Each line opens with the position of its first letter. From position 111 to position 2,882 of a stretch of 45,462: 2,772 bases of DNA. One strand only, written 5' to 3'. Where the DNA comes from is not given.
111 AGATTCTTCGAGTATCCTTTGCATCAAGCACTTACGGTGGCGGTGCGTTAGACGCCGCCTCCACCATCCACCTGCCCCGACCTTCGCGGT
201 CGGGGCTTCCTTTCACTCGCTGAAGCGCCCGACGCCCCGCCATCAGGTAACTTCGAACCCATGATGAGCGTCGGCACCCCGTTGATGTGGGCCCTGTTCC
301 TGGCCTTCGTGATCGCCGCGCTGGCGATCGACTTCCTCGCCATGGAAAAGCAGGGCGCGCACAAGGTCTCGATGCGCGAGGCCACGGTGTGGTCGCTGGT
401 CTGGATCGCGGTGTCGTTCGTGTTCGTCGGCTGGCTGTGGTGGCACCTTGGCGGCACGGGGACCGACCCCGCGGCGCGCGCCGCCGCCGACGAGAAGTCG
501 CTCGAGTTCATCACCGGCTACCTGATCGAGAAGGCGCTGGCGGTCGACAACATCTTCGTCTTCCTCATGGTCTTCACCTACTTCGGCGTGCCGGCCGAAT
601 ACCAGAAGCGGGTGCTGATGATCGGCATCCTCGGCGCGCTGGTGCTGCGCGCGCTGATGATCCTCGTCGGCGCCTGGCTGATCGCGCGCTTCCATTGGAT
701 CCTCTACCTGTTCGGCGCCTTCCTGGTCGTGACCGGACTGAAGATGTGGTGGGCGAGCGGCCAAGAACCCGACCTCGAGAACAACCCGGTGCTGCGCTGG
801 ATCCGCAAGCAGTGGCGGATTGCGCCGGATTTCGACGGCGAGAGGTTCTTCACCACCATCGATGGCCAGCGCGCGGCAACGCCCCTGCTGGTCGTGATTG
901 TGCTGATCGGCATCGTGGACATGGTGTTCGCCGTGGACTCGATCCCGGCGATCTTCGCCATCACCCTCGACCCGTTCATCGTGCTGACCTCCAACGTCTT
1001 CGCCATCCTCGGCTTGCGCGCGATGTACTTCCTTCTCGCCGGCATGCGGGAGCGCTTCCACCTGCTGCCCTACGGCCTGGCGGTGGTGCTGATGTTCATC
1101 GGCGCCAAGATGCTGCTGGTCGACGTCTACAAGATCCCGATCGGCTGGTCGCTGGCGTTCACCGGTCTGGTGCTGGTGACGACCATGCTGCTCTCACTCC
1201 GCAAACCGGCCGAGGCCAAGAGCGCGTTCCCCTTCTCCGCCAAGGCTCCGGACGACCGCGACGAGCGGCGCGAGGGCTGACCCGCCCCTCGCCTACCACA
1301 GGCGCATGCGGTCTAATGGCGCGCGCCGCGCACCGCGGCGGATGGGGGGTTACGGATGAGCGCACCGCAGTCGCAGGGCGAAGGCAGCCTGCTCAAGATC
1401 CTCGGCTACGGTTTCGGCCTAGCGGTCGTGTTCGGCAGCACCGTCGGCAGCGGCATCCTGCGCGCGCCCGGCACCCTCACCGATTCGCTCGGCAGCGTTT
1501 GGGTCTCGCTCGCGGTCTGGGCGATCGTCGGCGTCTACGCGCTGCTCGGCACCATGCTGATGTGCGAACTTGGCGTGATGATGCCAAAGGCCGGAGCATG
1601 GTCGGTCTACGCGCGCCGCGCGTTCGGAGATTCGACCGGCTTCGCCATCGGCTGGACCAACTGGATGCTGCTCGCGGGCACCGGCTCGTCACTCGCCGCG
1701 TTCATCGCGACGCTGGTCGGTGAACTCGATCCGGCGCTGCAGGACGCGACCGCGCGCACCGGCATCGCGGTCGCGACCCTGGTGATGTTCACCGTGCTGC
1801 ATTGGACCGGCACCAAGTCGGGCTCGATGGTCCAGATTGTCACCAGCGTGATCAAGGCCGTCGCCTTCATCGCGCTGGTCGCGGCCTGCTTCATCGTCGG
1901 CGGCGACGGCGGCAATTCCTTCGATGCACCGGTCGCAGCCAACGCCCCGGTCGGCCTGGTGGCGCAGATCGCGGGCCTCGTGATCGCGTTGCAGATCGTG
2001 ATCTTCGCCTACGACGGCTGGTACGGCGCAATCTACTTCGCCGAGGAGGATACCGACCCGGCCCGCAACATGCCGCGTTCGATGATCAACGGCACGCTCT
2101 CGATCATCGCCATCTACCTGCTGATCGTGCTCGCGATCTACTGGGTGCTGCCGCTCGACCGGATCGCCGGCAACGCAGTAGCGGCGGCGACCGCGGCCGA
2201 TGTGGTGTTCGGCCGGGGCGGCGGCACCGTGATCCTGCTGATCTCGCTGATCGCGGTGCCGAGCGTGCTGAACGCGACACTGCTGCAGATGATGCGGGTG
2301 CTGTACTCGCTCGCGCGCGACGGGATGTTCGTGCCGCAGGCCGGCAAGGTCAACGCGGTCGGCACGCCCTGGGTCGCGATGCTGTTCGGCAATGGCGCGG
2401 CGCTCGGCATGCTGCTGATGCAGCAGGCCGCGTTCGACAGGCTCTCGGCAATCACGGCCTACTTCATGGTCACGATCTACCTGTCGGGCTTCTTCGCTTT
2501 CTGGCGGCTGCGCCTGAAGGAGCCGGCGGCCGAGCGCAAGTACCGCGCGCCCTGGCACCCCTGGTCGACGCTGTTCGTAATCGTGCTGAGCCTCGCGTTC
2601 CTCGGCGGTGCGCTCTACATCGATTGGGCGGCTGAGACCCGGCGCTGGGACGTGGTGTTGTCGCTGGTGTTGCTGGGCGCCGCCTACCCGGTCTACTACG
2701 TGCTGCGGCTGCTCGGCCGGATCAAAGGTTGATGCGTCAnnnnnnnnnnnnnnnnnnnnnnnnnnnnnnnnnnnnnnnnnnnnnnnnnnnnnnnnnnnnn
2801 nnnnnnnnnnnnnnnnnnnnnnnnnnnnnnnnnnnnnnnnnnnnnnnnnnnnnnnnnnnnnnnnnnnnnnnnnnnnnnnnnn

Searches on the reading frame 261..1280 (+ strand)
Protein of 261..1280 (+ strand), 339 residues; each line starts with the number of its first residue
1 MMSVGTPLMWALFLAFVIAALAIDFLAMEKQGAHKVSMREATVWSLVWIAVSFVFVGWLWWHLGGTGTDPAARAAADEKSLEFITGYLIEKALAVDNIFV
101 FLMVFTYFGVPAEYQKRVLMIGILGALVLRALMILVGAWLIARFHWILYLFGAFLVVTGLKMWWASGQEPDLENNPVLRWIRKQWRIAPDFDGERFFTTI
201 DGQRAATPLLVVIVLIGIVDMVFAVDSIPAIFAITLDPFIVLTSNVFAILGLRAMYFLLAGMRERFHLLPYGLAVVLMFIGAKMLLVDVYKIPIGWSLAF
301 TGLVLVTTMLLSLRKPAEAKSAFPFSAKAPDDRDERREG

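Call 26: search_protein_families(library=pfam, proteins=[window:261-1280:+], max_evalue=0.00001)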
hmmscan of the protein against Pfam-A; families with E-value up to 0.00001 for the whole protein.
window:261-1280:+ (339 aa): 1 family
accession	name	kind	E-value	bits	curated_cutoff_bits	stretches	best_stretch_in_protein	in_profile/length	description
PF03741.22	TerC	-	5.7e-51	173.2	27.8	1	84-286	1-176/178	Integral membrane protein TerC family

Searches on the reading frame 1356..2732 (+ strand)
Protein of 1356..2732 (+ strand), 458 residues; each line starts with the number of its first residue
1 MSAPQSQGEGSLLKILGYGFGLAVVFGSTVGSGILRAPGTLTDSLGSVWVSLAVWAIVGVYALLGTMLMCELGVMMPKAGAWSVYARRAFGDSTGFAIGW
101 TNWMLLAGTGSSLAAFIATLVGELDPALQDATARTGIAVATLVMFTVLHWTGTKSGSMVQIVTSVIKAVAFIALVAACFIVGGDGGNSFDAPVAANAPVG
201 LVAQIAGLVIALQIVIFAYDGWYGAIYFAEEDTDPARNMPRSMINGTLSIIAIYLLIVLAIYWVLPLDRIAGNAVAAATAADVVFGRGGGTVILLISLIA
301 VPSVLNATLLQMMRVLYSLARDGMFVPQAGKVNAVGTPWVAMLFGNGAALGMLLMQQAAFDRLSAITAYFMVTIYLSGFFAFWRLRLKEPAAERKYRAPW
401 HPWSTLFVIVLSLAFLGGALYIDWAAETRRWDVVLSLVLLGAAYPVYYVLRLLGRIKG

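Call 26: search_protein_families(library=pfam, proteins=[window:1356-2732:+], max_evalue=0.00001)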
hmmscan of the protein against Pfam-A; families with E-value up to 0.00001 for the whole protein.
window:1356-2732:+ (458 aa): 2 families
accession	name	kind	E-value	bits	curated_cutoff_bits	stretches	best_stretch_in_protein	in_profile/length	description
PF13520.12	AA_permease_2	-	5.2e-49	167.7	27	1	23-415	8-404/427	Amino acid permease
PF00324.27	AA_permease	-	1.5e-36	126.6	24.6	1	27-434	8-438/470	Amino acid permease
